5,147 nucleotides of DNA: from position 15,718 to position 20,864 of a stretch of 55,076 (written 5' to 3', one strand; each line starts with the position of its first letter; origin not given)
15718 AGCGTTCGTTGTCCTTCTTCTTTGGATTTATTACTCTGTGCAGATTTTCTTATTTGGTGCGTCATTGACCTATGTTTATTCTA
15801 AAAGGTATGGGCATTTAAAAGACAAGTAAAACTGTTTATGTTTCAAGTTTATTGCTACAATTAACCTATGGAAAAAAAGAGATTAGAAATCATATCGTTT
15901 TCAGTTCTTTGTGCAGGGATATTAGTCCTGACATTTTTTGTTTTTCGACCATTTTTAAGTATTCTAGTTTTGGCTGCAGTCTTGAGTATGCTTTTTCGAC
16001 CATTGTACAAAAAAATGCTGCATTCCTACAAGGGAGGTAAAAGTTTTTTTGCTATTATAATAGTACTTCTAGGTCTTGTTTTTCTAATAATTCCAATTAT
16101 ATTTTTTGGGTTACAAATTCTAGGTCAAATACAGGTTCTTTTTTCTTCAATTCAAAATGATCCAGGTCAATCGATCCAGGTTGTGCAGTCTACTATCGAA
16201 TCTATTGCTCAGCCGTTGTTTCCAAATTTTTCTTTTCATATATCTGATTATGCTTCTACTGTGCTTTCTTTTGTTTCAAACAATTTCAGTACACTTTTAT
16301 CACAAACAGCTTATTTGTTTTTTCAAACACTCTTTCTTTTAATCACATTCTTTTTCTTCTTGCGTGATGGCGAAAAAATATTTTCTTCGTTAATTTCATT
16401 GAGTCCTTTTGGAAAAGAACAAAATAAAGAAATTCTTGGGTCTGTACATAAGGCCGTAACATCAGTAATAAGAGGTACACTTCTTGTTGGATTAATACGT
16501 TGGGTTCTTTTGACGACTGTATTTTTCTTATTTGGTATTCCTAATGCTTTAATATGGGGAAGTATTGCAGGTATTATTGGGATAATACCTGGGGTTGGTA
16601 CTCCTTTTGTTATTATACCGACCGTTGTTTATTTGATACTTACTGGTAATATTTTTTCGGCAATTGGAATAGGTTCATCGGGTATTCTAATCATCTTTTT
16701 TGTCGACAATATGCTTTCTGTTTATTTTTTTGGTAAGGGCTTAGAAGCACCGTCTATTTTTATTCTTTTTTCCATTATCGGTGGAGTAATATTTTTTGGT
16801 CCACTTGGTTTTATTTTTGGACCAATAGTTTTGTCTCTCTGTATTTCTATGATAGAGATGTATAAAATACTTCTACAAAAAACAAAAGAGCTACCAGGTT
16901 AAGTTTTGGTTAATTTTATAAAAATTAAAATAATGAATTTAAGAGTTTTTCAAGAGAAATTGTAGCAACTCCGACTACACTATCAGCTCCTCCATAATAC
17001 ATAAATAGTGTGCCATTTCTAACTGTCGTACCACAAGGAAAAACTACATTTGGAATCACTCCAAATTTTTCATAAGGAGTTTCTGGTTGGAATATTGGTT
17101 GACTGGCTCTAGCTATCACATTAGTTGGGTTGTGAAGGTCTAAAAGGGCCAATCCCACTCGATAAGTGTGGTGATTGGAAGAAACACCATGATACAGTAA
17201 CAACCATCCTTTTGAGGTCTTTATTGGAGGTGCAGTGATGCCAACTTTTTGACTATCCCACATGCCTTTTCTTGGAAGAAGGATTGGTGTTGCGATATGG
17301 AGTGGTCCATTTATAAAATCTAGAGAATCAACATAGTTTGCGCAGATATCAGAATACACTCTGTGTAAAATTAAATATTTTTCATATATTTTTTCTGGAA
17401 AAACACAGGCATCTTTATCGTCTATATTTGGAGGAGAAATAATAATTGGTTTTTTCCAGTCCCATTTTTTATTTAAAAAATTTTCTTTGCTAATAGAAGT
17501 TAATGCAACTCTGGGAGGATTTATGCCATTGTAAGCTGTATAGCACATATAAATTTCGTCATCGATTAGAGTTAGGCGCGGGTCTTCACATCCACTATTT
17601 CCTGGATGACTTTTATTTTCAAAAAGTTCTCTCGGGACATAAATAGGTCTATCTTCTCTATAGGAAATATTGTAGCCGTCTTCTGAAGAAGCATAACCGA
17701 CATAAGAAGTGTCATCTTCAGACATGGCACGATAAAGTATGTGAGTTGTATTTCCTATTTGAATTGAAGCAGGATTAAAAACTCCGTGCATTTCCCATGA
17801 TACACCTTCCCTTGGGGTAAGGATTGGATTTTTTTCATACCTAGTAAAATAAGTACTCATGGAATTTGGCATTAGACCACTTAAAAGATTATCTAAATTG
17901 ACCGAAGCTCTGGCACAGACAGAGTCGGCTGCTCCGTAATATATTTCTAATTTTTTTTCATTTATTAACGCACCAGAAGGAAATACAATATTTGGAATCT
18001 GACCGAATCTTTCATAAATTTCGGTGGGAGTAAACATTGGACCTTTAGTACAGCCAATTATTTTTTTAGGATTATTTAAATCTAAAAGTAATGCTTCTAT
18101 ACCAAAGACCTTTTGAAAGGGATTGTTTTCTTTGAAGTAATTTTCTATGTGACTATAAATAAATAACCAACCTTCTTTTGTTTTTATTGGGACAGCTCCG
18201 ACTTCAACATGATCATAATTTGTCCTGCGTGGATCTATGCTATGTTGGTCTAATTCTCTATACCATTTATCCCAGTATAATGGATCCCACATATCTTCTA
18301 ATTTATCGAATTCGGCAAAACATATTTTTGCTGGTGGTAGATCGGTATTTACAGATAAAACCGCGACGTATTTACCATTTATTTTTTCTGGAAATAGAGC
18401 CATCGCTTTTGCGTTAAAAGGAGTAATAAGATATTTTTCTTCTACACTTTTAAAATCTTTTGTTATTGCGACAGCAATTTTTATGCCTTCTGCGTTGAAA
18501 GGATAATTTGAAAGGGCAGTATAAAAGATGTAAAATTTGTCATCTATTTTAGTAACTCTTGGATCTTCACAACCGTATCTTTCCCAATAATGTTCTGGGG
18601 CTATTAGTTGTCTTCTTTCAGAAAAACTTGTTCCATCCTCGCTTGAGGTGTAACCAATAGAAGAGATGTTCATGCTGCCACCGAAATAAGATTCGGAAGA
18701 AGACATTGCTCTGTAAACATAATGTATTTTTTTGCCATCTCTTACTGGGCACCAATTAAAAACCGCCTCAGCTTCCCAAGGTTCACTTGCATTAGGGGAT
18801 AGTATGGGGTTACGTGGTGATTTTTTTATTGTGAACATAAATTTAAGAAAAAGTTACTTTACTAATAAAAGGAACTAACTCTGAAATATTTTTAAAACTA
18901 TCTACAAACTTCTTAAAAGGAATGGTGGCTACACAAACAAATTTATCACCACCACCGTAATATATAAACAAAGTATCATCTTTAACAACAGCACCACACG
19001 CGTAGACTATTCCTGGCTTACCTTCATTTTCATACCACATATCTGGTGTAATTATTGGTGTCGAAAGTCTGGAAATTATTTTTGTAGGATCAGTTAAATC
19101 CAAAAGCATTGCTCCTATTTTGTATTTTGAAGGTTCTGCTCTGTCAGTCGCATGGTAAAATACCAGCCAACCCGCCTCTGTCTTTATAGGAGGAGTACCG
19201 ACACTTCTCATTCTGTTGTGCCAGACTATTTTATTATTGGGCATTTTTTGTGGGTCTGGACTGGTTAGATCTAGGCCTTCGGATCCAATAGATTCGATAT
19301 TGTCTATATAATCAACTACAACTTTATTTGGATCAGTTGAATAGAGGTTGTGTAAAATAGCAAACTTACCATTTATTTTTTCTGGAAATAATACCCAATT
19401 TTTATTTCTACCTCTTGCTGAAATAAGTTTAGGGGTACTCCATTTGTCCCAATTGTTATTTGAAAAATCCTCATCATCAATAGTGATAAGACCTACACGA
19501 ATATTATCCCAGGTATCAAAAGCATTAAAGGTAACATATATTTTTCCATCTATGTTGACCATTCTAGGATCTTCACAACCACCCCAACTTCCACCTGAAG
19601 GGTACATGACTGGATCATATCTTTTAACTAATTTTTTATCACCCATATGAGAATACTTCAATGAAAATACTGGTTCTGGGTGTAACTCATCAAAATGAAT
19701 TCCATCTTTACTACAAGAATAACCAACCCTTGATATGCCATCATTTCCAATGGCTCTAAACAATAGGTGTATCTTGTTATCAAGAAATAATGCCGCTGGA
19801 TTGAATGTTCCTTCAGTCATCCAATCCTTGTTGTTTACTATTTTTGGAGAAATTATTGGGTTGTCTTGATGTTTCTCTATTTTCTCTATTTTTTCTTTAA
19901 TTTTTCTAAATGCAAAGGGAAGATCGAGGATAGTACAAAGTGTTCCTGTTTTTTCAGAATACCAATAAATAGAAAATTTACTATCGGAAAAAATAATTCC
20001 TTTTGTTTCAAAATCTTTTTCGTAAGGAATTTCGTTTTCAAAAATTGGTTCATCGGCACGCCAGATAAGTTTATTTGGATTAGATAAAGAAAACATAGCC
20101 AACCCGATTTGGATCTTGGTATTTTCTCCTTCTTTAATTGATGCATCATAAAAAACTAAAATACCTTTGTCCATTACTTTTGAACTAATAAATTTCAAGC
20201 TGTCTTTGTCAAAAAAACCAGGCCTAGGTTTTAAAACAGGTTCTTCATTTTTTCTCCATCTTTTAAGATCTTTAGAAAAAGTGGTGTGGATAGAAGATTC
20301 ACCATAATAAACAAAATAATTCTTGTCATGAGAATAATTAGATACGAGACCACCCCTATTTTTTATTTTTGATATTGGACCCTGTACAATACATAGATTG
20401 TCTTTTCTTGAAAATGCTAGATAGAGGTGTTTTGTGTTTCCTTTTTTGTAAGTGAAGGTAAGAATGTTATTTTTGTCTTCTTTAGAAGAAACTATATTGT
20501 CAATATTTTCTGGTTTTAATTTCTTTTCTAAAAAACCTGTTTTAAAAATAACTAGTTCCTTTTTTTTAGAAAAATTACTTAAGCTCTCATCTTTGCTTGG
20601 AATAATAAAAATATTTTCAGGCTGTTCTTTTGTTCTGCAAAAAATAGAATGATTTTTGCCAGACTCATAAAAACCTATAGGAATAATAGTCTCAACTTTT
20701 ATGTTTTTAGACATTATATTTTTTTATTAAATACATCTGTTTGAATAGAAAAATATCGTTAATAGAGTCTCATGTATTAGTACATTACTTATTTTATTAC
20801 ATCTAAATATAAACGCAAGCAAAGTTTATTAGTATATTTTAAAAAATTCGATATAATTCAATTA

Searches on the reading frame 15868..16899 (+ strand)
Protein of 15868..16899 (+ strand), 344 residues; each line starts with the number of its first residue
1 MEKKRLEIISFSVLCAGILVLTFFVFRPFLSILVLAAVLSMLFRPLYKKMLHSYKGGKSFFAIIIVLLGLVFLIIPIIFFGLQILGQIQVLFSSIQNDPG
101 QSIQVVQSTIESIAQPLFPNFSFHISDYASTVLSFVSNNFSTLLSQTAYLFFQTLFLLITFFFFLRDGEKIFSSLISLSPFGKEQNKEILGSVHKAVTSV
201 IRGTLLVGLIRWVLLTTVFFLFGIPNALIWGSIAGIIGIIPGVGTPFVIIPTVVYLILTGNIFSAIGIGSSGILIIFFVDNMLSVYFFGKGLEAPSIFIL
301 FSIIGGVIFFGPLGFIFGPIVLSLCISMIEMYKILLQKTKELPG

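Call 10: search_protein_families(library=pfam, proteins=[window:15868-16899:+], max_evalue=0.001)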
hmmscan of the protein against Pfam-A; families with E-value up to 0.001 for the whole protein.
window:15868-16899:+ (344 aa): 1 family
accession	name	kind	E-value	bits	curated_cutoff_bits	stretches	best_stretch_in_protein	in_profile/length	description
PF01594.21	AI-2E_transport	-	2.8e-44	152.1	34.3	1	12-332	5-326/327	AI-2E family transporter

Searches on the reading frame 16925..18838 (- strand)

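Call 10: search_protein_families(library=pfam, proteins=[window:16925-18838:-], max_evalue=0.001)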
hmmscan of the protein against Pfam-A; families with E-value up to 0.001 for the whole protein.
window:16925-18838:- (637 aa): 1 family
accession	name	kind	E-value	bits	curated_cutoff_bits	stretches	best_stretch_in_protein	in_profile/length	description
PF04041.19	Glyco_hydro_130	-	1.4e-98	330.2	26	2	349-635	23-317/320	beta-1,4-mannooligosaccharide phosphorylase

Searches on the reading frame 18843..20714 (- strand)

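Call 11: search_protein_families(library=pfam, proteins=[window:18843-20714:-], max_evalue=0.001)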
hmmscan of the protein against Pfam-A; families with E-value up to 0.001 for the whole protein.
window:18843-20714:- (623 aa): 1 family
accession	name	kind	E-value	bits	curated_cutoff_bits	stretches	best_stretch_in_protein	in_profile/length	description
PF04041.19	Glyco_hydro_130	-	1.9e-44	152.4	26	2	279-607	2-318/320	beta-1,4-mannooligosaccharide phosphorylase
